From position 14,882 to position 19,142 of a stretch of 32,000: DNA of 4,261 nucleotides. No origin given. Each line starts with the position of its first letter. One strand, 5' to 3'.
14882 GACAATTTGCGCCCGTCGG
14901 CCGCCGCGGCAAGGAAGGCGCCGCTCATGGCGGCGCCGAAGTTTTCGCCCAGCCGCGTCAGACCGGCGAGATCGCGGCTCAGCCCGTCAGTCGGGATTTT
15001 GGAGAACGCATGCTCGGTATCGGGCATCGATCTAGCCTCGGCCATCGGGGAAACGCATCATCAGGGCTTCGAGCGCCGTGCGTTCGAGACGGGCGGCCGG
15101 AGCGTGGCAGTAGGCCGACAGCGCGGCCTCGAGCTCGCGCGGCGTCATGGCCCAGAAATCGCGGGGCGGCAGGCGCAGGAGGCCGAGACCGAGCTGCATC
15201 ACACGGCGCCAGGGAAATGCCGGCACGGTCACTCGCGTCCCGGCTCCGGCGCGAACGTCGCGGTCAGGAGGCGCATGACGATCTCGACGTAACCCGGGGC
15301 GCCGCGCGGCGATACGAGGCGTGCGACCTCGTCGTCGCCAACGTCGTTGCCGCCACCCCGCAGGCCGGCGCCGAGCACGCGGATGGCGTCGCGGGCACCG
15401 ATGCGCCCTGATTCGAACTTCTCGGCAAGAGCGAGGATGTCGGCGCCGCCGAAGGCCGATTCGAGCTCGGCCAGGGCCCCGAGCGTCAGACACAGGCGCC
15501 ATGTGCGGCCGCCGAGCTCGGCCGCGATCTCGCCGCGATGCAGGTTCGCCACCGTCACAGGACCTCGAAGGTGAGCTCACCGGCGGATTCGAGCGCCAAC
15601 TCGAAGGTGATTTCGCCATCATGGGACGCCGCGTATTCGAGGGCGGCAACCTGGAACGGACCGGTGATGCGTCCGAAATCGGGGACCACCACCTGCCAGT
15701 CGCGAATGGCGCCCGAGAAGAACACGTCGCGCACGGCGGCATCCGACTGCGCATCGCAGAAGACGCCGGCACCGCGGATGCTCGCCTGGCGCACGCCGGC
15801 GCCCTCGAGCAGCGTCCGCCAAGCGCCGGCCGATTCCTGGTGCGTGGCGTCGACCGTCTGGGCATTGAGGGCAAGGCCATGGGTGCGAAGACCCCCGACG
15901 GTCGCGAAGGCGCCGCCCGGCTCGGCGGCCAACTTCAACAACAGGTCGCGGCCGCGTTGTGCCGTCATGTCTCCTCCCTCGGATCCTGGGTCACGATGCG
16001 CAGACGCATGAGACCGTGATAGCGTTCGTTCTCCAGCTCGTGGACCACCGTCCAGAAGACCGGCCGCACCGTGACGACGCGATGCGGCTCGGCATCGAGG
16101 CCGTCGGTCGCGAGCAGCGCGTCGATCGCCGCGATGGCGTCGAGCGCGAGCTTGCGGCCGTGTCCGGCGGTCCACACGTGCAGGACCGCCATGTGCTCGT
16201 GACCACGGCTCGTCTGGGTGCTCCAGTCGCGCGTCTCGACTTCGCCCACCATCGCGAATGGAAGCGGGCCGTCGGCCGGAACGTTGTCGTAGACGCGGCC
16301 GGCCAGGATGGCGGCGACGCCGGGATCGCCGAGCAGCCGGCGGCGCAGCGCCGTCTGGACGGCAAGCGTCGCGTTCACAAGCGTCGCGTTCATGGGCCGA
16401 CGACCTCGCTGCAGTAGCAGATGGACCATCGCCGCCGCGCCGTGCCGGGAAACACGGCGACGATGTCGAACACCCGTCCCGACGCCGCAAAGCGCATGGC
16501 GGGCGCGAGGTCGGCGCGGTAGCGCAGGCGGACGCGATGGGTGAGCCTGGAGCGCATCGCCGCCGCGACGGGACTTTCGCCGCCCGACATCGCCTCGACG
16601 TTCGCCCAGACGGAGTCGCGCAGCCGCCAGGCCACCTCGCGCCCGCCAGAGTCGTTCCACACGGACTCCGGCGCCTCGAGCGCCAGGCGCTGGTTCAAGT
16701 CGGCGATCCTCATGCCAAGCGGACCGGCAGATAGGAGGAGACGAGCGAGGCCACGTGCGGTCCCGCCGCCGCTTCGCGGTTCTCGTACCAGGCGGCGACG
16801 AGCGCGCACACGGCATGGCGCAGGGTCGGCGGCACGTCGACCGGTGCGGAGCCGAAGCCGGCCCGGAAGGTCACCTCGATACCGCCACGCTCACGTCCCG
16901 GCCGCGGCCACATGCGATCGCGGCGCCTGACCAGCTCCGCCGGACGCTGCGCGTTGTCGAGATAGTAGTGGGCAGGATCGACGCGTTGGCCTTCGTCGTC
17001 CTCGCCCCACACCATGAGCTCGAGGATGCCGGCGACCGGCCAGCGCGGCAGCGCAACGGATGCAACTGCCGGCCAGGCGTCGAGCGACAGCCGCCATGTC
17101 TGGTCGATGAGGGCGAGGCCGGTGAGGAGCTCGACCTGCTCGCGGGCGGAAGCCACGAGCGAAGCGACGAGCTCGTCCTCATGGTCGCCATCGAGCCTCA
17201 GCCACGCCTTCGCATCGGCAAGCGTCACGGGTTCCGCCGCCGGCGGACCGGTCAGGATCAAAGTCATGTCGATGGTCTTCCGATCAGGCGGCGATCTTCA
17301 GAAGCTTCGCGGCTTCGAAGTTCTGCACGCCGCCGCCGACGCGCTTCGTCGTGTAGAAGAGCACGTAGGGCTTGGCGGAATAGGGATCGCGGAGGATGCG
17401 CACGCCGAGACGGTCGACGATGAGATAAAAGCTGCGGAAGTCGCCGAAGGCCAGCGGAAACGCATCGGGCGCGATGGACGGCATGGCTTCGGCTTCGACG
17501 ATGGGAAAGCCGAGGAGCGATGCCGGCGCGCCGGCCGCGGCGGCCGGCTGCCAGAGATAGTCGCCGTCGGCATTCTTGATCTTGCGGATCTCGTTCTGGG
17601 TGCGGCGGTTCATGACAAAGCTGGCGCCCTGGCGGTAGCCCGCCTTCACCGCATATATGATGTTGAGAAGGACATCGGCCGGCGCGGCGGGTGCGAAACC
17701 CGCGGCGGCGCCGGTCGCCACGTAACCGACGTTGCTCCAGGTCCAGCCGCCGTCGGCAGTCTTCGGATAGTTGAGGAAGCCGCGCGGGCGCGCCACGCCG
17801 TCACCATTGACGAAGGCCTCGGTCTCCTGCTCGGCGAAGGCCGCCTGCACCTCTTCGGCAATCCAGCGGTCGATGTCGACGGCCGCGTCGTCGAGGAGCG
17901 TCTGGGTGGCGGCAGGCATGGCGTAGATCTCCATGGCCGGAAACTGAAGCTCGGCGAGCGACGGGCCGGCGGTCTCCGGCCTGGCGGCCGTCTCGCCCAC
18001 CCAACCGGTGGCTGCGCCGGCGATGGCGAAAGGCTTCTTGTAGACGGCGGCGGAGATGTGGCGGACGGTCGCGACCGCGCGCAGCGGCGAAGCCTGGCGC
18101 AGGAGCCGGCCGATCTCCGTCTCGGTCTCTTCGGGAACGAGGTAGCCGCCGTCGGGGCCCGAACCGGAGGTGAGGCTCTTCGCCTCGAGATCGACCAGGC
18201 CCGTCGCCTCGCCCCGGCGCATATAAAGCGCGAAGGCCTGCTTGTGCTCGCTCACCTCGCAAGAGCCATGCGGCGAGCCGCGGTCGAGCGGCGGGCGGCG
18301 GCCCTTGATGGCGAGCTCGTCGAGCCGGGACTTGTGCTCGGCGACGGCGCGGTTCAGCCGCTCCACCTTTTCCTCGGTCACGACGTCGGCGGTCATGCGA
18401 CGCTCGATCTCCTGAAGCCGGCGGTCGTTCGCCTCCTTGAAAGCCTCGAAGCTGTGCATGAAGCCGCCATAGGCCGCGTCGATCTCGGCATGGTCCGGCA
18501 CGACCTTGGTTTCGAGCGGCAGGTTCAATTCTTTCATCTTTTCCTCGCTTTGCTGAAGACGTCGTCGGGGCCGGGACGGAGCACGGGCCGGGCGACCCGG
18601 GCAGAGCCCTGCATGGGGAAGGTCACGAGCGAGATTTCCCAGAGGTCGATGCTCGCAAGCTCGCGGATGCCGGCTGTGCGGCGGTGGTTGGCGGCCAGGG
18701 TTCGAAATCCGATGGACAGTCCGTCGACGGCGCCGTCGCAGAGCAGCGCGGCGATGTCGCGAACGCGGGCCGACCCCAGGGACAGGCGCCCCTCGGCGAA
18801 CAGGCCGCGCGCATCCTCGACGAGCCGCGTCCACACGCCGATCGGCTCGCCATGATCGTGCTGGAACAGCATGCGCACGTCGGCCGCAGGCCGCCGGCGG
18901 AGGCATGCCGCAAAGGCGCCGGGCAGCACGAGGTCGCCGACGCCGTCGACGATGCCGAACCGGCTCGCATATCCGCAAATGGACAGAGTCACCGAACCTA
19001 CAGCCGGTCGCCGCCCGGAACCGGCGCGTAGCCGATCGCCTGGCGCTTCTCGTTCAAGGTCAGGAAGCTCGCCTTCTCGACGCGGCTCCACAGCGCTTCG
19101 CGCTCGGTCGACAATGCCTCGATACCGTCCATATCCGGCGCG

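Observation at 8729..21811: Intact RcGTA-type head-tail cluster (g1-g15 order) embedded in core chromosome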

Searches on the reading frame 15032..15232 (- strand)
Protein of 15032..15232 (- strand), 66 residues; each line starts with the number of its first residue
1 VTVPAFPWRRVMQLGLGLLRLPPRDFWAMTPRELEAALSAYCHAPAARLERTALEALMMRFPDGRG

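Call 6: search_protein_families(library=pfam, proteins=[window:15032-15232:-], max_evalue=0.01)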
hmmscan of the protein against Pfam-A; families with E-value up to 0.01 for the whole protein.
window:15032-15232:- (66 aa): 1 family
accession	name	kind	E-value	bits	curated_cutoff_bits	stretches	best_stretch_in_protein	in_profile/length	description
PF09550.16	Phage_TAC_6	-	5e-20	72.1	23.4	1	6-64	1-58/58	Phage tail assembly chaperone protein, TAC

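Call 12: search_protein_families(library=ncbifam, proteins=[window:15032-15232:-], max_evalue=0.01)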
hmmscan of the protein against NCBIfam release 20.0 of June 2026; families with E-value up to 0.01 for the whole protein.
window:15032-15232:- (66 aa): 1 family
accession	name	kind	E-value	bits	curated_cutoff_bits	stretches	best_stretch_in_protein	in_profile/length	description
TIGR02216.1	phage_TIGR02216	hypoth_equivalog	5.8e-20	71.3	56.1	1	6-64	2-58/58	rcc01693 family protein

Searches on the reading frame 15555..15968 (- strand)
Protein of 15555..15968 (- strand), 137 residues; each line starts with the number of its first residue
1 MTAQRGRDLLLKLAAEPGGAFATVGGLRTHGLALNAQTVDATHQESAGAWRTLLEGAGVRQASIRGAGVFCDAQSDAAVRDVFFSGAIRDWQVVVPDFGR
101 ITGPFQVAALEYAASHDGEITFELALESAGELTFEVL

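Call 5: search_protein_families(library=pfam, proteins=[window:15555-15968:-], max_evalue=0.01)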
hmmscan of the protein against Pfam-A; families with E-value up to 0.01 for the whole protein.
window:15555-15968:- (137 aa): 1 family
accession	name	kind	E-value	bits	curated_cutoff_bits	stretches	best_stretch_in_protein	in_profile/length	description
PF06199.17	Phage_tail_2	-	1.1e-41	142.5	23.8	1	3-134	1-132/132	Phage tail tube protein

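Call 11: search_protein_families(library=ncbifam, proteins=[window:15555-15968:-], max_evalue=0.01)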
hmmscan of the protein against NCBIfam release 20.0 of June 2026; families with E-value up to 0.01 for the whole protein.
window:15555-15968:- (137 aa): 1 family
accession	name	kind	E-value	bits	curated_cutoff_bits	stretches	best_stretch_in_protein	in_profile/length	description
TIGR02126.1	phgtail_TP901_1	equivalog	1.1e-28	100.2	37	1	1-130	1-135/135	phage major tail protein, TP901-1 family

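Call 80: search_solved_structures(query=window:15555-15968:-, max_evalue=0.001)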
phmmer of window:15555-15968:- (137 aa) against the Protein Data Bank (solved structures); distinct sequences matched with E-value up to 0.001: 1.
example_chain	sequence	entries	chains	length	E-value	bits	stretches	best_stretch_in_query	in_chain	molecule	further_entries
6tba_5A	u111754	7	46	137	4.2e-44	152.9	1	1-135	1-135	Phage major tail protein, TP901-1 family | Tail tube protein Rcc01691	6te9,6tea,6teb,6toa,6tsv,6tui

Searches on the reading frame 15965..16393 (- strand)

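Call 5: search_protein_families(library=pfam, proteins=[window:15965-16393:-], max_evalue=0.01)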
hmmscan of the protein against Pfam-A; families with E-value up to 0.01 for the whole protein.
window:15965-16393:- (142 aa): 1 family
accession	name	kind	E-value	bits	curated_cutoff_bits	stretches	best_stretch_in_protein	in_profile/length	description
PF11367.14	Tail_completion_gp17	-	8.3e-27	94.2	24.5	1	14-135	1-123/124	Tail completion protein gp17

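Call 11: search_protein_families(library=ncbifam, proteins=[window:15965-16393:-], max_evalue=0.01)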
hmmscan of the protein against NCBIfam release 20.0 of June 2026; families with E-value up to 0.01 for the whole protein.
window:15965-16393:- (142 aa): 0 families

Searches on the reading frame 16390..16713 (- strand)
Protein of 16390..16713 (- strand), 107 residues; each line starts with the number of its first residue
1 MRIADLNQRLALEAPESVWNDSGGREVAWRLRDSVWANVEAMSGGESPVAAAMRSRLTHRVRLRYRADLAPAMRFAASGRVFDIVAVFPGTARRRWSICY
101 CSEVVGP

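Call 5: search_protein_families(library=pfam, proteins=[window:16390-16713:-], max_evalue=0.01)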
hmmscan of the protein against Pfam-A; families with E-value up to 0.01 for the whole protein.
window:16390-16713:- (107 aa): 1 family
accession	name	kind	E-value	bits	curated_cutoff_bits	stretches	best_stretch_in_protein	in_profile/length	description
PF05521.18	Phage_HCP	-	3.2e-22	79.5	25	1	1-103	1-105/106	Phage head completion protein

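Call 11: search_protein_families(library=ncbifam, proteins=[window:16390-16713:-], max_evalue=0.01)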
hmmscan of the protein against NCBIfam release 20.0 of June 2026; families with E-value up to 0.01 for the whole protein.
window:16390-16713:- (107 aa): 1 family
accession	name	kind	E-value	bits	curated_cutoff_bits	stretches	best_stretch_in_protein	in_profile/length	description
TIGR01563.1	gp16_SPP1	equivalog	1.1e-09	38.3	20.6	1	5-95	1-92/101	phage head closure protein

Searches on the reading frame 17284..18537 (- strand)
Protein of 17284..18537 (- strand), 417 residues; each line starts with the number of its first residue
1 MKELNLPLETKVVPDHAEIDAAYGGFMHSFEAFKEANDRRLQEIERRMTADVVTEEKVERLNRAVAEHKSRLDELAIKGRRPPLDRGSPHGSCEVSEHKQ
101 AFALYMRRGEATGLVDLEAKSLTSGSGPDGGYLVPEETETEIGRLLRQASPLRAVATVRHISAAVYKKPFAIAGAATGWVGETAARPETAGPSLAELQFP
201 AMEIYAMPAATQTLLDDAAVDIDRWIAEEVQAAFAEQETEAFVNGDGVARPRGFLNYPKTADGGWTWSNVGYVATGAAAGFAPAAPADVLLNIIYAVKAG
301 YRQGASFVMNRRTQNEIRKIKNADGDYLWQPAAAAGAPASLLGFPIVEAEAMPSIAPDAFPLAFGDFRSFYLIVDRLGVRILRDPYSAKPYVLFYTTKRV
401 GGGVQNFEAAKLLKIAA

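Call 5: search_protein_families(library=pfam, proteins=[window:17284-18537:-], max_evalue=0.01)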
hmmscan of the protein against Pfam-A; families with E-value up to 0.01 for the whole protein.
window:17284-18537:- (417 aa): 1 family
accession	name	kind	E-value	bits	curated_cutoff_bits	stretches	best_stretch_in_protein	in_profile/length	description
PF05065.19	Phage_capsid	-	1.1e-91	307.6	24.2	1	130-415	1-280/280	Phage capsid family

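Call 11: search_protein_families(library=ncbifam, proteins=[window:17284-18537:-], max_evalue=0.01)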
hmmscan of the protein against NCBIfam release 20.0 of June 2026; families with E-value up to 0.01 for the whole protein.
window:17284-18537:- (417 aa): 1 family
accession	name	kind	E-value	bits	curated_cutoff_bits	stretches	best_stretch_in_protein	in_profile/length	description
TIGR01554.3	major_cap_HK97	equivalog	1.1e-119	400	27.5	1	30-415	15-385/385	phage major capsid protein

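Call 13: find_related_loci(query=window:17284-18537:-, collection=genome_contigs, flank=10000)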
Query window:17284-18537:- (417 aa) in genome_contigs; peptide patterns used: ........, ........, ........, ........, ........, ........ (x = any residue, [..] = any of these).
92 stretches matched a pattern; 25 encode a relative of the query (tblastn E <= 1e-3); 25 distinct loci.
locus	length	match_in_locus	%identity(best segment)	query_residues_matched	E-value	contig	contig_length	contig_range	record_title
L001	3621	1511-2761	65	1-417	0e+0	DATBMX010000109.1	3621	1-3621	MAG TPA_asm: Aestuariivirgaceae bacterium isolate SMAG_U4009 k141_4810238, whole genome shotgun sequence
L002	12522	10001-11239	63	8-417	0e+0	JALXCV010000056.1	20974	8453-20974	MAG: Hyphomicrobiales bacterium isolate T2_metabat2_scaf2bin.199 T2_NODE_2143_length_20974_cov_2.292608, whole genome sh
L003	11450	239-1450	67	9-416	1e-177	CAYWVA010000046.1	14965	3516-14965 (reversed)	MAG TPA_asm: uncultured Rhizobiaceae bacterium isolate SRP217488_co1_125 genome assembly, contig: NODE_2736_length_14965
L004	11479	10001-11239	62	8-415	7e-176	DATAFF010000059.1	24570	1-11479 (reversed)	MAG TPA_asm: Aestuariivirgaceae bacterium isolate SMAG_U6796 k141_137274, whole genome shotgun sequence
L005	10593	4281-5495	64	8-417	2e-175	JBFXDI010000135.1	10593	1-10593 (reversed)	MAG: Parvibaculaceae bacterium isolate CA_2019_TPBS_9 NODE_24941_length_10593_cov_5.049780_TPBS, whole genome shotgun se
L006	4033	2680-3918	62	8-415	0e+0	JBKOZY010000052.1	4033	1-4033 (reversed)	MAG: Pseudomonadota bacterium isolate GB_HAYS_MAG_00022 GB_HAYS_000001324529, whole genome shotgun sequence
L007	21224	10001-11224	62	3-415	5e-172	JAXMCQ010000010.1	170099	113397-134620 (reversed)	MAG: Hyphomicrobiales bacterium isolate STL-PRO14 C2.27.fa-10, whole genome shotgun sequence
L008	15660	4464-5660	61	3-415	3e-171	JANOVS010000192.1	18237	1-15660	MAG: Hyphomicrobiales bacterium isolate VAR_35_metabat_590_sub VAR_35_k141_3984364, whole genome shotgun sequence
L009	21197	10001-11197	61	3-415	2e-170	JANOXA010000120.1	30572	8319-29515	MAG: Hyphomicrobiales bacterium isolate VAR_35_metabat_295 VAR_35_k141_1381146, whole genome shotgun sequence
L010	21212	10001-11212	59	13-415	2e-168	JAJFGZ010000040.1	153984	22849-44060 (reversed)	MAG: Hyphomicrobiales bacterium isolate OFTM169 OFTM169_39, whole genome shotgun sequence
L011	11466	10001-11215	63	9-417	5e-168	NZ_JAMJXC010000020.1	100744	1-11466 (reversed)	Xanthobacter aminoxidans strain ATCC BAA-299 NODE_20_length_100744_cov_390.819325, whole genome shotgun sequence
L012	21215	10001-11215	63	9-417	8e-167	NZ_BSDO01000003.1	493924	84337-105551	Xanthobacter flavus strain 301 sequence03, whole genome shotgun sequence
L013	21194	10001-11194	59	17-415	1e-166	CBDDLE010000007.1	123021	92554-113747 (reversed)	MAG: Hyphomicrobiales bacterium isolate 6ef8028f-91e4-47aa-8471-d071e6daa20a genome assembly, contig: contig_7, whole ge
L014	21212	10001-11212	63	14-417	2e-165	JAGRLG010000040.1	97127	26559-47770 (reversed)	MAG: Rhodobiaceae bacterium isolate HKST-UBA59 k127_814920, whole genome shotgun sequence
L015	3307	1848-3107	57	1-417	2e-173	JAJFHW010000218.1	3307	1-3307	MAG: Hyphomicrobiales bacterium isolate OFTM213 OFTM213_217, whole genome shotgun sequence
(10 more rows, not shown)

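Call 30: search_dna_similar(query=window:17284-18537:-, collection=phages, mode=protein, max_rows=30)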
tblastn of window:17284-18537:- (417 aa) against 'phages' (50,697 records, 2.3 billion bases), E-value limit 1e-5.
Records with a match: 415; places in all: 418; records where one place covers at least 80% of the query: 204.
Best place of each record, by identity: <60% 415.
By first word of the organism name: Vibrio 163; Streptococcus 99; Burkholderia 13; Ralstonia 13; phage 12; Salmonella 7; Klebsiella 7; Ruminococcus 7; Campylobacter 7; Pseudomonas 5; and 41 more.
By host as written in the record: - 182; Streptococcus suis 11; Burkholderia sp. 10; Ralstonia solanacearum 10; Vibrio crassostreae 7; Ruminococcus sp. 6; Klebsiella pneumoniae 5; Escherichia coli 4; and 149 more.
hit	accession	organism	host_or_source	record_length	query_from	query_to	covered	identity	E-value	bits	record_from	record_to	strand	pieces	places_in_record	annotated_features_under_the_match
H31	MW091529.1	Bacteriophage sp. 103231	sewage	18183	5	417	99%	58.5%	5e-140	447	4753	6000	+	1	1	major capsid protein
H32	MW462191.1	Bacteriophage sp.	freshwater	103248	22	417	95%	57.9%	2e-130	420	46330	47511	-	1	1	major capsid protein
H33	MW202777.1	Caudoviricetes sp.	Manatee Spring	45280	15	415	96%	44.9%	5e-101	335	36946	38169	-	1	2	major capsid protein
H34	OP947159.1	Desulfofustis phage LS06-2018-MD02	-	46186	15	416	96%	44.4%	3e-99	330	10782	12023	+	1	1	major head protein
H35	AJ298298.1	Enterobacteria phage phiP27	E. coli ONT:H- strain 2771/97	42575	2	417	100%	42.3%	2e-73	255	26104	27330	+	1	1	putative major capsid protein | putative prohead protease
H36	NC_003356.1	Enterobacteria phage phiP27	Escherichia coli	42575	2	417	100%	42.3%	2e-73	255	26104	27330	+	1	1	major head protein (x2)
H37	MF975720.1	Pseudomonas phage VW-6S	Pseudomonas sivasensis W-6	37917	1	417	100%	41.3%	3e-73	254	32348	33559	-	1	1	major capsid protein | prohead protease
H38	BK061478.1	Pseudomonas phage vB_PaeS-D14E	Pseudomonas aeruginosa strain 3-38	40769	30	416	93%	44.2%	4e-80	274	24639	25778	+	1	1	Phage major capsid protein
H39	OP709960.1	Pseudomonas phage zjk6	Pseudomonas aeruginosa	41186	30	416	93%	44.2%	4e-80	274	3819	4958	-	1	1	hypothetical protein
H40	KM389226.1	Pseudomonas phage F_MX1987sp/MX560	-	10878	30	416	93%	44.2%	6e-80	274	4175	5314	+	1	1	record has no annotation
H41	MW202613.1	Caudoviricetes sp.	Manatee Spring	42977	28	417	94%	43.6%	5e-80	274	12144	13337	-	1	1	hypothetical protein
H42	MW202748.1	Caudoviricetes sp.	Manatee Spring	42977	28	417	94%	43.6%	5e-80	274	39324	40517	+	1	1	hypothetical protein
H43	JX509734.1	Enterobacteria phage SfI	Shigella flexneri serotype 1a strain 019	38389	15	417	97%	41.1%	6e-71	248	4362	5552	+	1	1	phage major capsid protein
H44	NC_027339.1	Enterobacteria phage SfI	Shigella flexneri serotype 1a strain 019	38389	15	417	97%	41.1%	6e-71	248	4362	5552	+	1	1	major head protein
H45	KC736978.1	Shigella phage SfII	Shigella flexneri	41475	15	417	97%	41.0%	1e-70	247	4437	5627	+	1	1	major capsid protein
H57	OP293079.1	Burkholderia phage PhiBt-E264.1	Lysogenic Burkholderia thailandensis ...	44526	18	416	96%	41.0%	2e-69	244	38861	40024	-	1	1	major capsid protein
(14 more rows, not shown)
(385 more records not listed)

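Call 46: get_annotated_region(hit=H35, flank=200)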
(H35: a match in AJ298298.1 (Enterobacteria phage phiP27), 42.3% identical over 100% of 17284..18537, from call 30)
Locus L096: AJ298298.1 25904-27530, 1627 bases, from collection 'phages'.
description: Bacteriophage P27 complete genome.
organism: Enterobacteria phage phiP27 (NCBI taxid 103807)
taxonomy: Viruses; Duplodnaviria; Heunggongvirae; Uroviricota; Caudoviricetes
host: E. coli ONT:H- strain 2771/97; source: -; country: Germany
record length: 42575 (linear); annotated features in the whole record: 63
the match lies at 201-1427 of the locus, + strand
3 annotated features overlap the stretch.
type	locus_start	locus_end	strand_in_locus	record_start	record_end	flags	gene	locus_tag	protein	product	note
CDS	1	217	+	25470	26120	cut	-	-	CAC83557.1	putative prohead protease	L39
CDS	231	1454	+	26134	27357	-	-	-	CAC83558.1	putative major capsid protein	L40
CDS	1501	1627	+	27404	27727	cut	-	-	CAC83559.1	hypothetical protein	L41; unknown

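Call 47: get_annotated_region(hit=H37, flank=200)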
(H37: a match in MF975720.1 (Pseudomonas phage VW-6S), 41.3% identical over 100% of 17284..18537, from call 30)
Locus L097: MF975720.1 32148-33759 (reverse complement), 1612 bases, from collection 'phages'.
description: Pseudomonas phage VW-6S, complete genome.
organism: Pseudomonas phage VW-6S (NCBI taxid 2041487)
taxonomy: Viruses; Duplodnaviria; Heunggongvirae; Uroviricota; Caudoviricetes
host: Pseudomonas sivasensis W-6; source: river water; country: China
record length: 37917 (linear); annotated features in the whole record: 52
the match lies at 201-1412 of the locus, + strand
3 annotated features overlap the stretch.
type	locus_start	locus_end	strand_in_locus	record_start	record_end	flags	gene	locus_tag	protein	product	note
CDS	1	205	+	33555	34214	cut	-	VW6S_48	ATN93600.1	prohead protease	-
CDS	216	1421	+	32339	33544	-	-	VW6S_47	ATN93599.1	major capsid protein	-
CDS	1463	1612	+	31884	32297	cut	-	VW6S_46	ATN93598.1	HeH/LEM domain protein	-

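Call 48: get_annotated_region(hit=H38, flank=200)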
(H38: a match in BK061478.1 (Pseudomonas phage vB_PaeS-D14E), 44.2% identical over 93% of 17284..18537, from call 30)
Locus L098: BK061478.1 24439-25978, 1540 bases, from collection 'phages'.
description: TPA_asm: Pseudomonas phage vB_PaeS-D14E, complete genome.
organism: Pseudomonas phage vB_PaeS-D14E (NCBI taxid 2965061)
taxonomy: Viruses; Duplodnaviria; Heunggongvirae; Uroviricota; Caudoviricetes
host: Pseudomonas aeruginosa strain 3-38; source: -; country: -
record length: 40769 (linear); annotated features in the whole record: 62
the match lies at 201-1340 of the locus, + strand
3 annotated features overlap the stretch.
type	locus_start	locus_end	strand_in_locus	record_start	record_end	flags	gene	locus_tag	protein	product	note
CDS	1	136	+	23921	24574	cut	-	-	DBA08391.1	Phage head maturation protease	-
CDS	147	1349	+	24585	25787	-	-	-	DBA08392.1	Phage major capsid protein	-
CDS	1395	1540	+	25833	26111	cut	-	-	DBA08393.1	HeH/LEM domain protein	-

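Call 49: get_annotated_region(hit=H57, flank=200)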
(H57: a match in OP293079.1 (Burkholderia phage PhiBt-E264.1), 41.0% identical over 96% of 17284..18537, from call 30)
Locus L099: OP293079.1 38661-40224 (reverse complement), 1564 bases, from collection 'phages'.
description: Burkholderia phage PhiBt-E264.1, complete genome.
organism: Burkholderia phage PhiBt-E264.1 (NCBI taxid 2981553)
taxonomy: Viruses; Duplodnaviria; Heunggongvirae; Uroviricota; Caudoviricetes; Stanholtvirus
host: Lysogenic Burkholderia thailandensis E264; source: -; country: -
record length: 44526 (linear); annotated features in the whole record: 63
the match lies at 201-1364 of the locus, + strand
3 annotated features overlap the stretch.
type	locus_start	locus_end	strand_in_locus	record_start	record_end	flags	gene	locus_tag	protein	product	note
CDS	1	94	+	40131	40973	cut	-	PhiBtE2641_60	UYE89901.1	head-tail preconnector protease C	Phage head, head-tail preconnector protease C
CDS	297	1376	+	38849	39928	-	-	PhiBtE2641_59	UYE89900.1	major capsid protein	-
CDS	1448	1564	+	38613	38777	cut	-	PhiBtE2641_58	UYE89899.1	hypothetical protein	-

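Call 50: get_annotated_region(hit=H41, flank=200)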
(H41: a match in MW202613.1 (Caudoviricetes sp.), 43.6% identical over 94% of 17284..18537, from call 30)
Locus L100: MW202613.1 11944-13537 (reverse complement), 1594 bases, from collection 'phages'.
description: Myoviridae sp. isolate ctOK67, complete genome.
organism: Caudoviricetes sp. (NCBI taxid 2832643)
taxonomy: Viruses; Duplodnaviria; Heunggongvirae; Uroviricota; Caudoviricetes
host: -; source: Manatee Spring; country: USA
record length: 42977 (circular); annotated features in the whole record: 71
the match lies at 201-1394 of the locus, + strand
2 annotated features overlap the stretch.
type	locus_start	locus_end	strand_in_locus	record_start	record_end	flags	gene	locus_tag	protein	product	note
CDS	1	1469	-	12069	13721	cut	-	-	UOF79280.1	hypothetical protein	-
CDS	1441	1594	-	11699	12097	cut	-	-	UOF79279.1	hypothetical protein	-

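Call 75: search_solved_structures(query=window:17284-18537:-, max_evalue=0.00001)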
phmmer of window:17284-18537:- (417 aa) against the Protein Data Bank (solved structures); distinct sequences matched with E-value up to 0.00001: 6.
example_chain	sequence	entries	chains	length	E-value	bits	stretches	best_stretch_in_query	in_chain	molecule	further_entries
6tba_C5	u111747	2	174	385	5.2e-94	318.8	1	92-417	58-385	Phage major capsid protein, HK97 family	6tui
6tb9_C5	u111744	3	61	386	5.2e-94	318.8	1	92-417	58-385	Major capsid protein Rcc01687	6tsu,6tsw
9gyi_B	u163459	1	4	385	2.3e-47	165.1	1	114-415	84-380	Major head protein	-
30ys_A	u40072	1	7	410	2e-10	43.5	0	285-388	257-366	Major Capsid Protein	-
30yt_M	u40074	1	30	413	2.1e-10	43.5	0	285-388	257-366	Major Capsid Protein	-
9lw6_A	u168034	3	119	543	9.3e-10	41.3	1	113-386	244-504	Phage capsid-like C-terminal domain-containing protein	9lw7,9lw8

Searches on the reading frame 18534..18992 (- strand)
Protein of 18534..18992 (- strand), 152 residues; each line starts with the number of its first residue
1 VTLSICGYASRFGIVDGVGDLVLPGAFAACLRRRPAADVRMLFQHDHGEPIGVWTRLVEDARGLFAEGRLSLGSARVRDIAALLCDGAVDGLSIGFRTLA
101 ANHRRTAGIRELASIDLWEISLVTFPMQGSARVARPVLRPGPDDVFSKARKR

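Call 5: search_protein_families(library=pfam, proteins=[window:18534-18992:-], max_evalue=0.01)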
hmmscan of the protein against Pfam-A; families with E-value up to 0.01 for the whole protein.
window:18534-18992:- (152 aa): 1 family
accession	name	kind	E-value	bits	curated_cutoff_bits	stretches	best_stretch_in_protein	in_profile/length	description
PF04586.22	Peptidase_S78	-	1.3e-27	97.3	21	1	4-134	15-153/165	Caudovirus prohead serine protease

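Call 11: search_protein_families(library=ncbifam, proteins=[window:18534-18992:-], max_evalue=0.01)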
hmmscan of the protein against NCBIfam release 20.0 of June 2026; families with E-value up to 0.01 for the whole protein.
window:18534-18992:- (152 aa): 2 families
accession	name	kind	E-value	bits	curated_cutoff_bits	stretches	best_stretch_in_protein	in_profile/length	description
TIGR01543.1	proheadase_HK97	equivalog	1.1e-27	97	59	1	5-134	3-136/142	HK97 family phage prohead protease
NF045541.1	scaf_prot_MCP2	exception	1e-05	24.4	525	1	31-133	43-153/634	prohead protease/major capsid protein fusion protein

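Call 91: search_protein_families(library=phrogs, proteins=[window:18534-18992:-], max_evalue=0.001)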
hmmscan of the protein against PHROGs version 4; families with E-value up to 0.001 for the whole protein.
window:18534-18992:- (152 aa): 6 families
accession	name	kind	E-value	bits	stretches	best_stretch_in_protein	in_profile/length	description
phrog_80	-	head and packaging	1.3e-41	144.5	1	3-133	236-375/607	head maturation protease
phrog_617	-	head and packaging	1.1e-15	58.6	1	16-135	40-160/626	major head protein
phrog_3244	-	head and packaging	2.6e-15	58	1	7-126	37-170/326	head maturation protease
phrog_2263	-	head and packaging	2e-08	34.6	1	33-127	69-167/551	major head protein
phrog_3270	-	head and packaging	1.9e-05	24.5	1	5-127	7-120/603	head maturation protease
phrog_37668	-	head and packaging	8.9e-05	22.8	1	21-128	46-158/313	head maturation protease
